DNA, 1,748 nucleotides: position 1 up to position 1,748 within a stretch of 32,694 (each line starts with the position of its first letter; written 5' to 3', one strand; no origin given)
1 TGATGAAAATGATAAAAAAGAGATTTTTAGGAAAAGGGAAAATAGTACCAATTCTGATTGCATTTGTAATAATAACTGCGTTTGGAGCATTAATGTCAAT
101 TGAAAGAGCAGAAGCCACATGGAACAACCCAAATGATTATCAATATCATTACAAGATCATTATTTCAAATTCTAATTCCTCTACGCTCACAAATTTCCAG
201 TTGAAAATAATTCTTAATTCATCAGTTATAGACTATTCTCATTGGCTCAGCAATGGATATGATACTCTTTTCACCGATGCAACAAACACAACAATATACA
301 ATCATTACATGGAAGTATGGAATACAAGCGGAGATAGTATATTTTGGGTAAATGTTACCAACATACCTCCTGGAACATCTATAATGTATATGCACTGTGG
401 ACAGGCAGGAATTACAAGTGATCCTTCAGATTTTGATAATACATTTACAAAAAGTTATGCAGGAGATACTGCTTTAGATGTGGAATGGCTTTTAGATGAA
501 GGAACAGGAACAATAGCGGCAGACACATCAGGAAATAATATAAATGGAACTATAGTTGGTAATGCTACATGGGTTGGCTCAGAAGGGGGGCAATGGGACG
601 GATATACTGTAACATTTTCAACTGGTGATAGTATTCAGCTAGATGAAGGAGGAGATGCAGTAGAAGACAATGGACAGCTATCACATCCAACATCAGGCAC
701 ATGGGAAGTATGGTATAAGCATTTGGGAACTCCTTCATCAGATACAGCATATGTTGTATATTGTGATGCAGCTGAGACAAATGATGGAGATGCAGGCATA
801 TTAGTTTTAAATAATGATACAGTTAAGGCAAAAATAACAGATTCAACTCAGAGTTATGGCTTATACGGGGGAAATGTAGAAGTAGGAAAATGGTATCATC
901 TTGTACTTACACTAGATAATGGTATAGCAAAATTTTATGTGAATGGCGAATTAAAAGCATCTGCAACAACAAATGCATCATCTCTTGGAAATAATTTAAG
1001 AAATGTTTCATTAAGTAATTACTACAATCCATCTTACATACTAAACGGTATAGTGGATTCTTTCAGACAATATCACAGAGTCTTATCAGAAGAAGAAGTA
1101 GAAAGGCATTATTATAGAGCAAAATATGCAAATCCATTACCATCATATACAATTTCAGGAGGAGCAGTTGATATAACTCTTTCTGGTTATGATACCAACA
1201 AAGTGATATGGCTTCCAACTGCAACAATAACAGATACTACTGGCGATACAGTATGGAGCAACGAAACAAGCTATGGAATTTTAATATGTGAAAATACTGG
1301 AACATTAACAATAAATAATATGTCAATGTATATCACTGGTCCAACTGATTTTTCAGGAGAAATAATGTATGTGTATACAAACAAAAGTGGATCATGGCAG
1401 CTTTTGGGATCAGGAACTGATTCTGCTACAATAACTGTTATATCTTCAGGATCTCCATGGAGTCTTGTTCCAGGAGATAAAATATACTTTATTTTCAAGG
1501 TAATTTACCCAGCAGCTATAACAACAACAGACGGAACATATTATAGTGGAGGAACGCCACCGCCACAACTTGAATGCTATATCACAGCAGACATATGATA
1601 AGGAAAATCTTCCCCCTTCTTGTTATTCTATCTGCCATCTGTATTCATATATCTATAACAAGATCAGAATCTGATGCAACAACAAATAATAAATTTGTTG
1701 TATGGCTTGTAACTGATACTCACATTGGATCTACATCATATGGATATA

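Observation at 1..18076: At least 18 kb integrated element at the 3' end of tRNA-Lys(CTT)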

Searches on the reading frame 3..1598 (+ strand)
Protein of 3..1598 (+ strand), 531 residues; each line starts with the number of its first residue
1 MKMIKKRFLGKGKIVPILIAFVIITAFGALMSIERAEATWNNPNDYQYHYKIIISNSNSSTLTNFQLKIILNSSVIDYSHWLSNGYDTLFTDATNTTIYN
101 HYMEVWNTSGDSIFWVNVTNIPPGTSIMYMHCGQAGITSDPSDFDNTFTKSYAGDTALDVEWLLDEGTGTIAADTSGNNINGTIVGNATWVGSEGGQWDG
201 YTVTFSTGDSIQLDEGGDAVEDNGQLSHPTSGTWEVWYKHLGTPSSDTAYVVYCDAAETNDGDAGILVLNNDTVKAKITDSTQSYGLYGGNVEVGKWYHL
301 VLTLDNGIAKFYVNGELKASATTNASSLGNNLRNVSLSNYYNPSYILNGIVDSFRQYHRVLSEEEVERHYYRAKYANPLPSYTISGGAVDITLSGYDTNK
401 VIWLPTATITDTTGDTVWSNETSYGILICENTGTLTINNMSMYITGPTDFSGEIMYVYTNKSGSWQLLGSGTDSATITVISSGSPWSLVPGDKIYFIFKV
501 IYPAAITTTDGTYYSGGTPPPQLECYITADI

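Call 8: search_protein_families(library=pfam, proteins=[window:3-1598:+], max_evalue=0.01)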
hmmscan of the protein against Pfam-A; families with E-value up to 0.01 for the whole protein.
window:3-1598:+ (531 aa): 2 families
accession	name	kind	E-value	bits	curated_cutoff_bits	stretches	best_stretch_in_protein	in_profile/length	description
PF13385.13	Laminin_G_3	-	1.1e-19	71.5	27.6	1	220-366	7-150/151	Concanavalin A-like lectin/glucanases superfamily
PF10102.14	DUF2341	-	6.3e-06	27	23.4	1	86-148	3-65/84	Domain of unknown function (DUF2341)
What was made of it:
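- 3..1598 (+): Secreted protein with Laminin_G_3 / DUF2341 domains (adhesin-like); left-most element gene in the window. Pfam PF13385 1e-19 and PF10102 (call 8).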

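Call 12: find_encoding_contigs(protein=window:3-1598:+, flank=10000, max_places=6)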
Protein window:3-1598:+ (531 aa): 4 contigs read that carry it; 4 places shown.
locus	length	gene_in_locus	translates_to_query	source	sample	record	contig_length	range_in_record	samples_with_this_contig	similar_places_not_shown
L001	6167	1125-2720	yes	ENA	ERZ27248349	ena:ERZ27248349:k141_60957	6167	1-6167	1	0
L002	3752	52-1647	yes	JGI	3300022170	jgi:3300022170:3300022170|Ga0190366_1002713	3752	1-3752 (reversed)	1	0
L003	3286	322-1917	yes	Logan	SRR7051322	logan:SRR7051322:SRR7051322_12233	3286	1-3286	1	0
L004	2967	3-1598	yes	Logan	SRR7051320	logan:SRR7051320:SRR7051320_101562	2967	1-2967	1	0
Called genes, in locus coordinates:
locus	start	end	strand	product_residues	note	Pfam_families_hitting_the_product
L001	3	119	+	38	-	?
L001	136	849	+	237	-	PF01171:ATP_bind_3 (faint), PF01507:PAPS_reduct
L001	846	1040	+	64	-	-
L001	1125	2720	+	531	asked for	PF10102:DUF2341 (faint), PF13385:Laminin_G_3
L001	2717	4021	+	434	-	PF00149:Metallophos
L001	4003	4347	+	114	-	-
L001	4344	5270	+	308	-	PF13205:Big_5 (faint)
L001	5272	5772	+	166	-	-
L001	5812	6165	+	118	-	?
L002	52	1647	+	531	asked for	PF10102:DUF2341 (faint), PF13385:Laminin_G_3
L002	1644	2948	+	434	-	PF00149:Metallophos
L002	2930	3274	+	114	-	-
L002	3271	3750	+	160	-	?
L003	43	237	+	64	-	-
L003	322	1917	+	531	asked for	PF10102:DUF2341 (faint), PF13385:Laminin_G_3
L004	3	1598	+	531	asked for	PF10102:DUF2341 (faint), PF13385:Laminin_G_3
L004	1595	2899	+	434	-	PF00149:Metallophos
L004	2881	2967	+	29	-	?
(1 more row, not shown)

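Call 28: find_homologous_proteins(query=L001:136-849:+, max_evalue=0.00001)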
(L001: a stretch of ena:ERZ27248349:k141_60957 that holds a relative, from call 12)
Query L001:136-849:+ (237 aa): 12 proteins with E <= 0.00001 among 130 candidates.
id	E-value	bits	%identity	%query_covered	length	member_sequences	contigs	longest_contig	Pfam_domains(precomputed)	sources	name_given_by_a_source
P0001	2.4e-160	549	100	100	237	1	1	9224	PF01507.26,PF01171.27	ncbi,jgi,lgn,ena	-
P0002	2.0e-74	268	53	96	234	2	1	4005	PF01507.26,PF01171.27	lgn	-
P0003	3.0e-58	215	48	94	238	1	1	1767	PF01507.26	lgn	-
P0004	1.9e-57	212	45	97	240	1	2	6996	PF01507.26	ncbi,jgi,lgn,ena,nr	ncbi:MAG: hypothetical protein DRN92_02630 [Thermoproteota archaeon]|nr:MAG: hypothetical protein DR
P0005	5.9e-36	142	40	84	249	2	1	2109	PF01507.26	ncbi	-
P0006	2.2e-35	140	37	95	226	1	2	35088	PF01507.26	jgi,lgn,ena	-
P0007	1.5e-24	105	36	80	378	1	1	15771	PF01507.26,PF00037.33,PF12838.13,PF22117.3,PF13237.12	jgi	jgi:phosphoadenosine phosphosulfate reductase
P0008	1.7e-21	95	31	94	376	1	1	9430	PF01507.26,PF00037.33,PF12838.13,PF13237.12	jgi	-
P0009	1.1e-15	76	31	86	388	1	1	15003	PF01507.26,PF00037.33,PF13237.12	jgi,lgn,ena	jgi:phosphoadenosine phosphosulfate reductase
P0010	2.7e-12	64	30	79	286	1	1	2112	PF01507.26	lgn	-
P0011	1.1e-11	62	29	86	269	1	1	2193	PF01507.26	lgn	-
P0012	1.5e-6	46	25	84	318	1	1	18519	PF01507.26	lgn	-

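Call 29: find_encoding_contigs(protein=P0001, flank=10000, max_places=10)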
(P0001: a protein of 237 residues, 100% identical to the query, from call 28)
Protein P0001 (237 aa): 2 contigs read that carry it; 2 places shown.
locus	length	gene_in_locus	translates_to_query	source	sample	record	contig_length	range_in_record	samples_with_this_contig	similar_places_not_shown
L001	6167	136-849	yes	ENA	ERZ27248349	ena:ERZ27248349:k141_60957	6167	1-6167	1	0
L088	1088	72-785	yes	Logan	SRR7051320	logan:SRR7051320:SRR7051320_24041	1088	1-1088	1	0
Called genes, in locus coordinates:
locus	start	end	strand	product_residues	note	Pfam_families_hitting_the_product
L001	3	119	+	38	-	?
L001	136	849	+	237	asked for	PF01171:ATP_bind_3 (faint), PF01507:PAPS_reduct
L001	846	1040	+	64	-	-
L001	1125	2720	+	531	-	PF10102:DUF2341 (faint), PF13385:Laminin_G_3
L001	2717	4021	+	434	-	PF00149:Metallophos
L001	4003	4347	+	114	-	-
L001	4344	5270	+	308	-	PF13205:Big_5 (faint)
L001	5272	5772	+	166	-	-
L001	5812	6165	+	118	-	?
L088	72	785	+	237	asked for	PF01171:ATP_bind_3 (faint), PF01507:PAPS_reduct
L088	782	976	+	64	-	-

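Call 30: find_encoding_contigs(protein=P0006, flank=10000, max_places=4)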
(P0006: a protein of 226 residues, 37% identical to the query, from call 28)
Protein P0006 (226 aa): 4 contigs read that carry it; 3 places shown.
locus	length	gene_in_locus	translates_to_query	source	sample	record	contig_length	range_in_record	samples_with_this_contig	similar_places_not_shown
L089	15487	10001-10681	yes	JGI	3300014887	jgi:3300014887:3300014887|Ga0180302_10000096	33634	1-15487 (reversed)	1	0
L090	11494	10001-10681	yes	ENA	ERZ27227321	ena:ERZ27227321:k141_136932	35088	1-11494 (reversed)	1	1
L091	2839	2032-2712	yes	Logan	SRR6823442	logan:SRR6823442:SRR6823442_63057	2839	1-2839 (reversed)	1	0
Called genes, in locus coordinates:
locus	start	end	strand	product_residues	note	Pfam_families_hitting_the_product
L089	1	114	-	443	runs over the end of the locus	PF01935:DUF87, PF13401:AAA_22 (weak)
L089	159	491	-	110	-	-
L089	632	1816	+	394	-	-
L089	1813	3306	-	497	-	-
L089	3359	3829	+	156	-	-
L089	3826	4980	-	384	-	-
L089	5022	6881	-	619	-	-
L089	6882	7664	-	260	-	-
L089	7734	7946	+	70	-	-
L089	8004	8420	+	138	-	-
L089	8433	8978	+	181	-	-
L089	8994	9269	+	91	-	-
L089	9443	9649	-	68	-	-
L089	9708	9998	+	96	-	-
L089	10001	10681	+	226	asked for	PF01507:PAPS_reduct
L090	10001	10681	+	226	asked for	PF01507:PAPS_reduct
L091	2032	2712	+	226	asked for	PF01507:PAPS_reduct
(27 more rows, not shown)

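Call 32: find_related_loci(query=P0001, collection=metagenome_contigs, flank=10000)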
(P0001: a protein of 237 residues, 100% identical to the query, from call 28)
Query P0001 (237 aa) in metagenome_contigs; peptide patterns used: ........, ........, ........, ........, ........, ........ (x = any residue, [..] = any of these).
43 stretches matched a pattern, but none encodes a relative of the query by tblastn (E <= 1e-3).

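Call 37: find_related_loci(query=P0001, collection=viral_contigs, flank=10000)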
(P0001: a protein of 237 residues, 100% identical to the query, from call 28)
Query P0001 (237 aa) in viral_contigs; peptide patterns used: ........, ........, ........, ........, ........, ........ (x = any residue, [..] = any of these).
2 stretches matched a pattern, but none encodes a relative of the query by tblastn (E <= 1e-3).
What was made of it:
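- Tried and rejected: JGI and IMG/VR scans with that protein found nothing (calls 32, 37).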

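Call 62: search_dna_similar(query=window:3-1598:+, collection=phages, mode=protein, max_evalue=0.001)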
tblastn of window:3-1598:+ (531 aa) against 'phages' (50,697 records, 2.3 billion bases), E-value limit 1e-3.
Records with a match: 1; places in all: 1; records where one place covers at least 80% of the query: 0.
Best place of each record, by identity: <60% 1.
By first word of the organism name: Burkholderia 1.
By host as written in the record: Burkholderia glumae 1.
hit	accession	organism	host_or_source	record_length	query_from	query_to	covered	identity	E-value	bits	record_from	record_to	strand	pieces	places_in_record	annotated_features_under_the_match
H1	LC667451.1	Burkholderia phage FLC9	Burkholderia glumae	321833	263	387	24%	25.6%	1e-3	48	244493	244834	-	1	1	hypothetical protein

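Call 68: search_solved_structures(query=A2, max_evalue=1)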
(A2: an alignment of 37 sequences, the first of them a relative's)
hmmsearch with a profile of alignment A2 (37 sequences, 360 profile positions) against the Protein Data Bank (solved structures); distinct sequences matched with E-value up to 1: 2.
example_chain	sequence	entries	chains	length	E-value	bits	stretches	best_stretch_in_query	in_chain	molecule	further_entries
7dhq_A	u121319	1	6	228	0.42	12.5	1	245-300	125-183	Microcompartments protein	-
3f56_A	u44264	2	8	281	0.69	11.8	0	266-300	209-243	CsoS1D | Carboxysome shell protein CsoS1D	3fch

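Call 69: search_protein_families(library=ncbifam, proteins=[L001:136-849:+, window:3-1598:+], max_evalue=0.001)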
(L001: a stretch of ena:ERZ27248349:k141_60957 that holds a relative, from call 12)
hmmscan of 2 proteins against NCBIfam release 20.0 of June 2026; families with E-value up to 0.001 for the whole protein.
L001:136-849:+ (237 aa): 21 families
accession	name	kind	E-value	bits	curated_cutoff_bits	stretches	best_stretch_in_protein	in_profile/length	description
NF010367.0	PRK13795.1-2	equivalog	1.4e-32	112.9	456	1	4-209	245-449/584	hypothetical protein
NF006327.0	PRK08557.1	equivalog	6.3e-32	110.9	366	1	6-205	186-384/415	hypothetical protein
NF010368.0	PRK13795.1-3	equivalog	4.4e-26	91.3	588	1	5-210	251-455/635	hypothetical protein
NF010366.0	PRK13795.1-1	equivalog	5.2e-26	91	745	1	6-203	271-471/667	hypothetical protein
NF006351.0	PRK08576.1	equivalog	3.4e-24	85.2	290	1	6-180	239-407/436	hypothetical protein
NF010369.0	PRK13795.1-4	equivalog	9.6e-21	73.6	1086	1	6-207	256-460/633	hypothetical protein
NF002537.0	PRK02090.1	equivalog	1.4e-17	64.2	154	1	5-163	44-201/244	phosphoadenylyl-sulfate reductase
TIGR00434.1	cysH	subfamily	1.2e-13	51.4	165.1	1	5-162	17-175/214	phosophoadenylyl-sulfate reductase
TIGR02055.1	APS_reductase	subfamily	4.3e-12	46.2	235.3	1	18-163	9-156/194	adenylylsulfate reductase, thioredoxin dependent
NF003587.0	PRK05253.1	subfamily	1.1e-11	44.5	195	1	4-119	30-145/301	sulfate adenylyltransferase subunit CysD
TIGR02057.1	PAPS_reductase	equivalog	1.4e-08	34.9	254.2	1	7-162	30-186/224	phosphoadenosine phosphosulfate reductase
NF005316.0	PRK06850.1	equivalog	4.4e-08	32.3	536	1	62-165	109-229/505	hypothetical protein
TIGR02039.1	CysD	subfamily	8.1e-08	32.2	396.6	1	5-117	23-135/294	sulfate adenylyltransferase, small subunit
TIGR03183.1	DNA_S_dndC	equivalog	1.2e-07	31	290.4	1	62-155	93-201/447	DNA phosphorothioation system sulfurtransferase DndC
NF009214.0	PRK12563.1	equivalog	1.4e-06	28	413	0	3-66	44-110/317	sulfate adenylyltransferase subunit CysD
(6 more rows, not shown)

window:3-1598:+ (531 aa): 1 family
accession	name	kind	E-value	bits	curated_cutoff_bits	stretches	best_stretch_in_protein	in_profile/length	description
NF052521.1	TafC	equivalog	6.7e-05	22.2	410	1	279-373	266-363/373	TafC family fimbrial protein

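Call 72: predict_structure(alignment_id=A2)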
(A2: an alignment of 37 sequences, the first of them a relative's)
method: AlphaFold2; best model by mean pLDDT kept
length: 358 residues; sequences in the alignment: 37
mean_pLDDT: 82.5   pTM: 0.74
mean pLDDT of the five models: 82.5, 82.2, 82.2, 81.9, 81.3
residues with pLDDT >= 90: 142; 70-90: 151; 50-70: 44; < 50: 21
segments of 3 or more residues with pLDDT < 50: 172-188
pLDDT, mean of each block of 10 residues (from residue 1): 78 90 95 96 95 97 94 95 93 87 90 94 84 83 87 74 84 42 47 64 73 53 90 85 90 94 91 95 87 58 76 82 86 87 84 65
secondary structure, 60 per line:
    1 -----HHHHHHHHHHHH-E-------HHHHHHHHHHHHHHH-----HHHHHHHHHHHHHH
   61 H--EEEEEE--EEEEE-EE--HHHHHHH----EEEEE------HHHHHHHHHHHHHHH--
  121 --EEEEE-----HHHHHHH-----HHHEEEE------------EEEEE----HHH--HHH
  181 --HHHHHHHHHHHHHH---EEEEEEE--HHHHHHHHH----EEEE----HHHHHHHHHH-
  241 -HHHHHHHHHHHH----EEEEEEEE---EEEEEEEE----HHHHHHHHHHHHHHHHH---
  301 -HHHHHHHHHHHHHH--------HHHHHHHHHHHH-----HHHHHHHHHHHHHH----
elements in order: H6-17 H27-41 H47-61 E64-69 E72-76 H82-88 E93-97 H104-118 E123-127 H133-139 E148-151 E164-168 H183-196 E200-206 H209-217 E222-225 H230-239 H242-253 E258-265 E269-276 H281-297 H302-315 H324-335 H341-354

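Call 75: fold_search(model_id=the predicted structure, library=pdb)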
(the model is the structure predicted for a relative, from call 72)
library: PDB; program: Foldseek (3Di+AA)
matches with E <= 10: 1769; with E <= 0.001: 73
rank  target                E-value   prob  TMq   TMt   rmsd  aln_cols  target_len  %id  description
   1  2iut_A                2.1e-05  1.00  0.36  0.33  12.1       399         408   13  P. aeruginosa FtsK motor domain, dimeric (released 2006-08-29)
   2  8woc_A                2.8e-05  1.00  0.38  0.39   8.0       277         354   13  Cryo-EM structure of SIR2/HerA complex (released 2024-09-11)
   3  8rtb_B                2.8e-05  1.00  0.38  0.22  10.1       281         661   11  Extended inner membrane complex (IMC) protomer structure (TrwM/VirB3-TrwK/VirB4-TrwI/VirB6-TrwG/VirB8-TrwE/VirB10) fro (released 2024-06-19)
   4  6t8g_C                4.5e-05  1.00  0.37  0.34  10.7       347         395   13  Stalled FtsK motor domain bound to dsDNA (released 2019-11-20)
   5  4kfr_C                5.7e-05  1.00  0.34  0.57   6.9       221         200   13  Structure of the genome packaging NTPase B204 from Sulfolobus turreted icosahedral virus 2 in complex with sulfate (released 2013-05-22)
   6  6t8g_A                6.1e-05  1.00  0.38  0.35  11.1       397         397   11  Stalled FtsK motor domain bound to dsDNA (released 2019-11-20)
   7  6t8g_F                6.1e-05  1.00  0.38  0.34  11.2       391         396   13  Stalled FtsK motor domain bound to dsDNA (released 2019-11-20)
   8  4kft_D                9.7e-05  1.00  0.35  0.59   6.3       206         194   14  Structure of the genome packaging NTPase B204 from Sulfolobus turreted icosahedral virus 2 in complex with ATP-gammaS (released 2013-05-22)
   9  4r2h                  1.4e-04  1.00  0.35  0.58   6.1       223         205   13  The Crystal Structure of B204, the DNA-packaging ATPase from Sulfolobus Turreted Icosahedral Virus (released 2016-01-13)
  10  6t8b_D                1.4e-04  1.00  0.38  0.35  11.0       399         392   13  FtsK motor domain with dsDNA, translocating state (released 2019-11-20)
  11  2eyu_A                1.5e-04  0.99  0.25  0.33  19.2       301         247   12  The Crystal Structure of the C-terminal Domain of Aquifex aeolicus PilT (released 2006-11-21)
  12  4zc0_A                1.5e-04  0.99  0.28  0.24  21.1       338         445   15  Structure of a dodecameric bacterial helicase (released 2015-10-21)
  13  3jvv_A                1.5e-04  0.98  0.25  0.27  19.3       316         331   13  Crystal Structure of P. aeruginosa PilT with bound AMP-PCP (released 2010-06-02)
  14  6t8o_C                1.6e-04  1.00  0.37  0.34  10.2       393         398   12  Stalled FtsK motor domain bound to dsDNA end (released 2019-11-20)
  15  2ius_A                1.6e-04  1.00  0.37  0.34  12.3       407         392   11  E. coli FtsK motor domain (released 2006-08-29)
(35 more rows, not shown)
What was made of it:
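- The ATPase model matches VirB4, FtsK and HerA as well as it matches viral packaging ATPases (call 75).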

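Call 76: fold_search(model_id=the predicted structure, library=viral)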
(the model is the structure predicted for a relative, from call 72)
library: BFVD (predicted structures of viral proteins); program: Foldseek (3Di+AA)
matches with E <= 10: 1382; with E <= 0.001: 50
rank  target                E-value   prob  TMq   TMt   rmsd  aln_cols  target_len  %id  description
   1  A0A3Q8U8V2            1.9e-07  1.00  0.37  0.53   4.6       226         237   16  Uncharacterized protein [Megavirus baoshan]
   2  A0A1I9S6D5            1.2e-06  1.00  0.32  0.30  14.6       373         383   12  (no name in the UniProt tables at hand)
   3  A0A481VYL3            2.6e-06  1.00  0.35  0.29  14.0       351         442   12  (no name in the UniProt tables at hand)
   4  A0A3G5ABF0            4.1e-06  1.00  0.33  0.32   6.9       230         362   12  Putative VV A32-like packaging ATPase [Hyperionvirus sp.]
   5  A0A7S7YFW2            5.2e-06  1.00  0.34  0.37  13.7       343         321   13  VV A32-like packaging ATPase [Medusavirus stheno T3]
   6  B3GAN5                7.3e-06  1.00  0.34  0.63   5.1       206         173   16  AMDV5_3 [uncultured virus]
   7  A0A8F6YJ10            8.7e-06  1.00  0.39  0.54   5.0       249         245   11  ATPase [Rhinella marina erythrocytic-like virus]
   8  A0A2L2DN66            8.7e-06  1.00  0.35  0.43   6.7       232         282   14  Uncharacterized protein [Acanthamoeba polyphaga mimivirus]
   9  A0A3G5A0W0            1.1e-05  1.00  0.38  0.23   5.4       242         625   12  Packaging ATPase [Gaeavirus sp.]
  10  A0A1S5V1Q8            1.2e-05  1.00  0.37  0.55   4.9       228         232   13  (no name in the UniProt tables at hand)
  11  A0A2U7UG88            1.2e-05  1.00  0.37  0.40  13.2       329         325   11  Uncharacterized protein [Pandoravirus macleodensis]
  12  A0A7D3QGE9            1.8e-05  1.00  0.35  0.47  11.7       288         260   13  (no name in the UniProt tables at hand)
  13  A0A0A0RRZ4            2.1e-05  1.00  0.33  0.37  11.2       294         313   12  Putative packaging ATPase [Yellowstone Lake virophage 5]
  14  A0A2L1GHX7            2.6e-05  1.00  0.39  0.52   8.1       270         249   12  (no name in the UniProt tables at hand)
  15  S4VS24                2.6e-05  1.00  0.32  0.25  13.9       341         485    8  Uncharacterized protein [Pandoravirus dulcis]
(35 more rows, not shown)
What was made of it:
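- Closest known: Archaeal proviruses and viruses with A32-like packaging ATPases. Same: The ATPase fold class is shared (calls 75, 76).
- ATPase fold: calls 72, 75, 76. The best viral-library matches are A32-like packaging ATPases (call 76).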

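Call 81: search_solved_structures(query=window:3-1598:+, max_evalue=0.1)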
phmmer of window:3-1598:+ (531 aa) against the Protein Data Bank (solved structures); distinct sequences matched with E-value up to 0.1: 1.
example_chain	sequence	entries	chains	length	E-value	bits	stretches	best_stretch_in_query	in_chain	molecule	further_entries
5hon_A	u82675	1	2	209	4.6e-05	25.5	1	291-366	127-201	Extracellular arabinanase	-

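Call 91: search_protein_families(library=pfam, proteins=[L001:846-1040:+], max_evalue=0.01)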
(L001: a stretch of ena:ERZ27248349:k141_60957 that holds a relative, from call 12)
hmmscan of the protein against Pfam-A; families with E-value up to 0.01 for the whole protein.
L001:846-1040:+ (64 aa): 0 families

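Call 94: search_protein_families(library=phrogs, proteins=[window:3-1598:+], max_evalue=0.01)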
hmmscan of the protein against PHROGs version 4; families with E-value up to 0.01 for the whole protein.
window:3-1598:+ (531 aa): 1 family
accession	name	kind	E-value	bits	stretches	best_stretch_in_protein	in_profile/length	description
phrog_3545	-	unknown function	6.1e-06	25.6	1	153-358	757-961/1115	-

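Call 95: find_related_loci(query=A2, collection=viral_contigs, flank=10000)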
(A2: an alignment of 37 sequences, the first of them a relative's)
Query A2 (358 aa) in viral_contigs; peptide patterns used: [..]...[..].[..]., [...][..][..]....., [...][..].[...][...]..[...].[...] (x = any residue, [..] = any of these).
53 stretches matched a pattern, but none encodes a relative of the query by tblastn (E <= 1e-3).
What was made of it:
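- Tried and rejected: An IMG/VR scan with the ATPase alignment gave nothing (call 95).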
